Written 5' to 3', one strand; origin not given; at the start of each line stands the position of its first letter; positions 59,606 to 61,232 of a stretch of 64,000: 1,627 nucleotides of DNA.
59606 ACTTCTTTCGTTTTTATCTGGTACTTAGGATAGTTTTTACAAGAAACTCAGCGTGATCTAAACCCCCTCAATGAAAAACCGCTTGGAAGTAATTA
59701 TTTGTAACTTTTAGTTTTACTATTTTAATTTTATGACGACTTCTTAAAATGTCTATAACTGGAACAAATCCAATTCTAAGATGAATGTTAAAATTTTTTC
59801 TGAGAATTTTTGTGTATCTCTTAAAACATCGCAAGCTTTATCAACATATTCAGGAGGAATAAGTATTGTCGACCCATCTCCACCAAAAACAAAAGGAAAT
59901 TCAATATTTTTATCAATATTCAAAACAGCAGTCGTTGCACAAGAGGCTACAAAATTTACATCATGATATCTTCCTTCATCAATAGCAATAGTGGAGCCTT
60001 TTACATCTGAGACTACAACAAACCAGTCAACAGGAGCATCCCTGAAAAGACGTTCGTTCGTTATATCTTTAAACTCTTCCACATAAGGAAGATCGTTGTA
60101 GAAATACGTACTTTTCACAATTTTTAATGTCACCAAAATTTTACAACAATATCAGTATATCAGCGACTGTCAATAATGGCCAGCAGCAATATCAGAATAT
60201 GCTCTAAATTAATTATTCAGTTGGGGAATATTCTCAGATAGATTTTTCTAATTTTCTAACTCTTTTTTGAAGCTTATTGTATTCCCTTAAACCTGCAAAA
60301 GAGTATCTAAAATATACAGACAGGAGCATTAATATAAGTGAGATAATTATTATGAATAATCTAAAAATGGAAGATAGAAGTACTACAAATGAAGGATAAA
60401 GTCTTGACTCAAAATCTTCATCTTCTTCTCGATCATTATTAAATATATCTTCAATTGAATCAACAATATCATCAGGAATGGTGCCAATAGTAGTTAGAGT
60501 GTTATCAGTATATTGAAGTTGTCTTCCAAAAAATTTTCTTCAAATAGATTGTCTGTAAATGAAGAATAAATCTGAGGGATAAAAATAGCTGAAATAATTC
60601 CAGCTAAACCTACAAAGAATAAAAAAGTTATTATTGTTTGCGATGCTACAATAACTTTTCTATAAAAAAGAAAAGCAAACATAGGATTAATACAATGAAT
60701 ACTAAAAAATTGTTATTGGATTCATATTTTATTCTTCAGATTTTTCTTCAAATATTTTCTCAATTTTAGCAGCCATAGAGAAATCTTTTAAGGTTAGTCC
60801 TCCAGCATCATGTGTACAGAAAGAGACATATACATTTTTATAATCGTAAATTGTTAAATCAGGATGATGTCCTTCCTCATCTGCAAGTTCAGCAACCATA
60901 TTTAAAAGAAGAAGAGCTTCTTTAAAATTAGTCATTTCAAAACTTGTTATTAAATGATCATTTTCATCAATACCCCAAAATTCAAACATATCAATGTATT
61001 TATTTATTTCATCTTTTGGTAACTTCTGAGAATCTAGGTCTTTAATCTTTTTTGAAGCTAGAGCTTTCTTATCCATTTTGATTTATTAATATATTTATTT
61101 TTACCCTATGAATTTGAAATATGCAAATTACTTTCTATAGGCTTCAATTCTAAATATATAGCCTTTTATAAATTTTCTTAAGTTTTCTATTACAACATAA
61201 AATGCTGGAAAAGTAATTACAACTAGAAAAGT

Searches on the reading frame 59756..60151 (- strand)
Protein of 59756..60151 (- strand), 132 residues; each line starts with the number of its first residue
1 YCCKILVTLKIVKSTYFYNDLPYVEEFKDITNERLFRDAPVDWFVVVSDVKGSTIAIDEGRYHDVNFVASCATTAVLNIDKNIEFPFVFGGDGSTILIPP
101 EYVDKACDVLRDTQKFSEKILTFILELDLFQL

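Call 29: search_protein_families(library=pfam, proteins=[window:59756-60151:-], max_evalue=0.001)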
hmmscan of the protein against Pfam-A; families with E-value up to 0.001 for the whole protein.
window:59756-60151:- (132 aa): 1 family
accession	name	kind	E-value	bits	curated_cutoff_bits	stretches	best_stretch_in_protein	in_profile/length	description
PF11294.13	DUF3095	-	2.2e-35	122.9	22.2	1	17-121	1-105/378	Protein of unknown function (DUF3095)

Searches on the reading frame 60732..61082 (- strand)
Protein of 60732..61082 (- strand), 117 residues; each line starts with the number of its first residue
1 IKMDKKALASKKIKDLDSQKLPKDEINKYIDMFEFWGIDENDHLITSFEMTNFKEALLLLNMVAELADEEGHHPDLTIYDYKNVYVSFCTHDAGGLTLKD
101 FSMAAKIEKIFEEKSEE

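Call 29: search_protein_families(library=pfam, proteins=[window:60732-61082:-], max_evalue=0.001)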
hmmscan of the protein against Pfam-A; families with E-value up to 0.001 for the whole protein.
window:60732-61082:- (117 aa): 1 family
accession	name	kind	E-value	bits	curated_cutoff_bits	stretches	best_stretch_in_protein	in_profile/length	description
PF01329.24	Pterin_4a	-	3.3e-24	85.3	26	1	19-110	1-91/91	Pterin 4 alpha carbinolamine dehydratase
